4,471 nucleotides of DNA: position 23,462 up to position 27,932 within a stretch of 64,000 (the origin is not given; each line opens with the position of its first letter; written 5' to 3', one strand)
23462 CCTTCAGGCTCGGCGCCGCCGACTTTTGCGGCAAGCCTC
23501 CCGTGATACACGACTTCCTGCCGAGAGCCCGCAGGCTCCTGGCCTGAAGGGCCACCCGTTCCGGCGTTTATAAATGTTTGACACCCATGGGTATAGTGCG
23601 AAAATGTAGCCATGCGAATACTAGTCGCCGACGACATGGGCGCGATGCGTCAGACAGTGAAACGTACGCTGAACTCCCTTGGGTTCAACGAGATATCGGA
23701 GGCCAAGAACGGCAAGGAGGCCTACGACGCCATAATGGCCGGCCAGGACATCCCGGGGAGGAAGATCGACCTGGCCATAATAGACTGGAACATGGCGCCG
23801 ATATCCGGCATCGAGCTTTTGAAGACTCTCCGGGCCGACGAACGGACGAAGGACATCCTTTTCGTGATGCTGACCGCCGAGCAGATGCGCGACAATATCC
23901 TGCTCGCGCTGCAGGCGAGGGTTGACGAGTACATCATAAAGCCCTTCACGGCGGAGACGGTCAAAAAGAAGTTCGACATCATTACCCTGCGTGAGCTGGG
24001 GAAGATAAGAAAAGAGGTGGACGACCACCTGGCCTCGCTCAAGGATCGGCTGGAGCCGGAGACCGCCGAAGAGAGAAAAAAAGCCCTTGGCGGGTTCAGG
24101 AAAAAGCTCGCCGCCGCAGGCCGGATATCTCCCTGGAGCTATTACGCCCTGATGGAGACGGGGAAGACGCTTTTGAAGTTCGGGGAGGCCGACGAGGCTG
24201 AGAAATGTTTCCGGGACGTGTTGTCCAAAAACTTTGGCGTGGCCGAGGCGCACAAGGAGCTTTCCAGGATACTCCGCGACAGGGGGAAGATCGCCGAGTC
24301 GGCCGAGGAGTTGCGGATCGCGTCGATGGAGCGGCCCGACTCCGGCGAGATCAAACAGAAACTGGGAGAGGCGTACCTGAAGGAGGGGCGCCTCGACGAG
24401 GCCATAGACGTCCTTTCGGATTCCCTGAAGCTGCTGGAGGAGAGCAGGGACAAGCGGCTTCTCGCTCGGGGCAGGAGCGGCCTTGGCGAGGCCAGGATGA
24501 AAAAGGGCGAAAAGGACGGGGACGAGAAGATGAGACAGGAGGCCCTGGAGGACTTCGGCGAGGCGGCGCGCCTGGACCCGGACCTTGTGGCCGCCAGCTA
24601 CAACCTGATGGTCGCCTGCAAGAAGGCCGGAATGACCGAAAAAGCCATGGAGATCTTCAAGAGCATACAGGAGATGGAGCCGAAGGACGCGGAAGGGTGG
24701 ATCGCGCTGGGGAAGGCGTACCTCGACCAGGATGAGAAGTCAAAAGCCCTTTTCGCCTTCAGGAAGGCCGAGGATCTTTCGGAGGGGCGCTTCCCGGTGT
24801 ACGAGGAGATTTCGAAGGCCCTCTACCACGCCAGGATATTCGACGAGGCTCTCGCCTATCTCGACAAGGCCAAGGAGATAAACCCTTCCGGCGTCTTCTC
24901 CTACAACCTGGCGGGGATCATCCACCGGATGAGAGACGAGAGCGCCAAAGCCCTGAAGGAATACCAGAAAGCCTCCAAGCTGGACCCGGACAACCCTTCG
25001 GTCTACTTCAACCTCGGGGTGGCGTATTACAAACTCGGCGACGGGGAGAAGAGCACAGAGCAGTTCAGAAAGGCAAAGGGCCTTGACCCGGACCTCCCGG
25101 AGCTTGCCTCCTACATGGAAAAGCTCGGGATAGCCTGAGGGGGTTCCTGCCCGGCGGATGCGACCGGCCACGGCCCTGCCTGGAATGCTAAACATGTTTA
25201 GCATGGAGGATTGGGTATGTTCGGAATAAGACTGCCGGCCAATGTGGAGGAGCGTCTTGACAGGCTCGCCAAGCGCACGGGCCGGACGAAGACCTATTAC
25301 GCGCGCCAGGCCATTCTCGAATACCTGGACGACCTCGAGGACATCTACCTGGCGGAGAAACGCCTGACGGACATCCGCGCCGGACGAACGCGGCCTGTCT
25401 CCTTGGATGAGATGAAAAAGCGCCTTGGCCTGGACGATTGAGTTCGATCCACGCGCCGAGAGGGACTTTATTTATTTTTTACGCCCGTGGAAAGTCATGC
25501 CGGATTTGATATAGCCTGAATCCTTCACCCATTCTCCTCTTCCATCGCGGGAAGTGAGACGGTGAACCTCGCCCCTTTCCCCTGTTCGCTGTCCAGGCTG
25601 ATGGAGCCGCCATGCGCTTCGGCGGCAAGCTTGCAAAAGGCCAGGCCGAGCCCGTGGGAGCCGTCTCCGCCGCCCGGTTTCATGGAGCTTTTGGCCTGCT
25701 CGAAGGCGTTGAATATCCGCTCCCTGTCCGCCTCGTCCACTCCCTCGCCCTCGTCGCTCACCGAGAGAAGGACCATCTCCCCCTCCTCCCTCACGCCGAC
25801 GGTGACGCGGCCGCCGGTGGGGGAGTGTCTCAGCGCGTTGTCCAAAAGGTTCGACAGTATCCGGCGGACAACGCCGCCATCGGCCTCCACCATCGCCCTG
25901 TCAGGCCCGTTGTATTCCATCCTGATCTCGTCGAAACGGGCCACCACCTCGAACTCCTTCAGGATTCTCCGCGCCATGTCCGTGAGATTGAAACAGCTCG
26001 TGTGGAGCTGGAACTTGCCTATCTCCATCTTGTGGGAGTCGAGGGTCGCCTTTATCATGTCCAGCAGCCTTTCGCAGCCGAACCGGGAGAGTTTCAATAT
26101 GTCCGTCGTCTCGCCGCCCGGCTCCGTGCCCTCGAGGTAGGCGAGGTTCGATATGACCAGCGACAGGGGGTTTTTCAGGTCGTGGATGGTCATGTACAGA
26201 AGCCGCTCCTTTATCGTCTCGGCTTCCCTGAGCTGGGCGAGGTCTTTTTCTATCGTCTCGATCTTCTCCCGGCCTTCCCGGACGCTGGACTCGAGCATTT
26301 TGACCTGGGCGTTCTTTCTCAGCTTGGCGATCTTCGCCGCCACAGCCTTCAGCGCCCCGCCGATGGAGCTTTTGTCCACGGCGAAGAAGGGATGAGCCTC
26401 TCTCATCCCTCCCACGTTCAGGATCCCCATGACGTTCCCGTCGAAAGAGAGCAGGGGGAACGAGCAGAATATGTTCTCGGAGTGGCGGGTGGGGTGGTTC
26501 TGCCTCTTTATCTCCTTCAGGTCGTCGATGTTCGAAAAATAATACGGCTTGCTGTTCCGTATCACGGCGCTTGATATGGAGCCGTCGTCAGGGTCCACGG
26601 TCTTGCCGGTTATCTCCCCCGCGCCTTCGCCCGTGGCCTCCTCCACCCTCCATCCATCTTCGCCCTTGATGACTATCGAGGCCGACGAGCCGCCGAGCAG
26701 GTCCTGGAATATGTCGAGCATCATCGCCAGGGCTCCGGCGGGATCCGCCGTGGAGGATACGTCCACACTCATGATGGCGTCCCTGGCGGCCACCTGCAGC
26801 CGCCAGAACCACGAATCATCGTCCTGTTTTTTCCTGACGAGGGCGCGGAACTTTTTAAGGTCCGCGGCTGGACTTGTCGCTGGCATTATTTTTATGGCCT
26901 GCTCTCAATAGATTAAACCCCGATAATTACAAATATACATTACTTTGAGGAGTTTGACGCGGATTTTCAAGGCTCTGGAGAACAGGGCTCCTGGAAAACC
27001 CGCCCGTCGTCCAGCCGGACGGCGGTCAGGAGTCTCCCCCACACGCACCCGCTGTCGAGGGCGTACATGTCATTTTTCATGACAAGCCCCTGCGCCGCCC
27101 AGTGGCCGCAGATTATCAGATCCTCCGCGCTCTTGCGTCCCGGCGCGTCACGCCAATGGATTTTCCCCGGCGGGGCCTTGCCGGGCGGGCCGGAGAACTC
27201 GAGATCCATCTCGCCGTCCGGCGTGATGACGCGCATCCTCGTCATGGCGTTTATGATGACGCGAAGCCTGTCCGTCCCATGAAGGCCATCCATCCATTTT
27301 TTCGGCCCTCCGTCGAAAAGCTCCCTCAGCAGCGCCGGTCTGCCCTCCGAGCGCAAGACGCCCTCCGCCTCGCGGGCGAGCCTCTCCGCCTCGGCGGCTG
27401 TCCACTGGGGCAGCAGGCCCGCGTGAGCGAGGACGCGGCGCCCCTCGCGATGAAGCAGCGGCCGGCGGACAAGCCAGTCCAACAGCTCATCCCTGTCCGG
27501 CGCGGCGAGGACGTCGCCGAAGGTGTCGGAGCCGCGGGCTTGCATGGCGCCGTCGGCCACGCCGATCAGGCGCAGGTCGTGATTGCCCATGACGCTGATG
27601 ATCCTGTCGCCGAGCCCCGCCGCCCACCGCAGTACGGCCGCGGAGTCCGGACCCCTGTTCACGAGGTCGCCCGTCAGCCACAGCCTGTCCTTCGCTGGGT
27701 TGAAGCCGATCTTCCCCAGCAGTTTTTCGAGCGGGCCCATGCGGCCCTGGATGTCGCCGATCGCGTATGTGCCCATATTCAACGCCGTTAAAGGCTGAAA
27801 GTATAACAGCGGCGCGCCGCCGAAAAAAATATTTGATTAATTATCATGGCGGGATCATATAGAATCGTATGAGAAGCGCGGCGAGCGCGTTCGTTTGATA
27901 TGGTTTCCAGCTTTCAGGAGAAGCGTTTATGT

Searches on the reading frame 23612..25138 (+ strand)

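Call 52: search_protein_families(library=pfam, proteins=[window:23612-25138:+], max_evalue=0.00001)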
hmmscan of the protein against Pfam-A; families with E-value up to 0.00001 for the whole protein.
window:23612-25138:+ (508 aa): 17 families
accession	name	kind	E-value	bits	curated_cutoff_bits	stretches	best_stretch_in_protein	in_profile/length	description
PF07719.23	TPR_2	-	7.6e-34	113.5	27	0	463-494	2-33/34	Tetratricopeptide repeat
PF14559.12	TPR_19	-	1.8e-27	95.9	25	1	306-366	5-65/68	Tetratricopeptide repeat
PF00515.34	TPR_1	-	4e-25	87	27.8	0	463-494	2-33/34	Tetratricopeptide repeat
PF13414.12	TPR_11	-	1.1e-24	86.2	26.8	1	446-476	12-42/42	TPR repeat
PF13432.12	TPR_16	-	1.4e-23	83.4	32.7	0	444-496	13-65/65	Tetratricopeptide repeat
PF13428.12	TPR_14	-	2.9e-20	71.1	23.5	0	328-368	3-43/44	Tetratricopeptide repeat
PF13181.12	TPR_8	-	1.5e-19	68.9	25.7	0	463-494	2-33/34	Tetratricopeptide repeat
PF00072.30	Response_reg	-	2.3e-19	70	30.2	1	3-120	1-109/111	Response regulator receiver domain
PF13431.12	TPR_17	-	9.6e-17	60.2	24.4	0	451-477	2-28/34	Tetratricopeptide repeat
PF13424.12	TPR_12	-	1.4e-16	60.8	30.1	0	250-294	8-54/77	Tetratricopeptide repeat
PF23914.1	TPR_CcmH_CycH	-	1.3e-09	38.6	42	1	356-461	46-154/158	Cytochrome c-type biogenesis protein H TPR domain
PF13174.12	TPR_6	-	2.1e-09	37.8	26.3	0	250-269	5-24/33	Tetratricopeptide repeat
PF25063.1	ARM_TT21_C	-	2.7e-09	37.6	35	0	331-474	26-176/209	Tetratricopeptide repeat protein 21 C-terminal ARM domain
PF13176.12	TPR_7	-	7e-07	29.3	27.9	0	251-275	5-29/36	Tetratricopeptide repeat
PF12895.13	ANAPC3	-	8.9e-07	29.5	27.2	0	341-420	4-82/82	Anaphase-promoting complex, cyclosome, subunit 3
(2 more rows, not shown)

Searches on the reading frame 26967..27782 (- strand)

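Call 52: search_protein_families(library=pfam, proteins=[window:26967-27782:-], max_evalue=0.00001)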
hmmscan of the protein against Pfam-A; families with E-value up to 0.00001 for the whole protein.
window:26967-27782:- (271 aa): 1 family
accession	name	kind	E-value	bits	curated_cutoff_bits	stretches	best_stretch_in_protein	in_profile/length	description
PF00149.33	Metallophos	-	2.8e-12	47.9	21.5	1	6-136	4-129/191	Calcineurin-like phosphoesterase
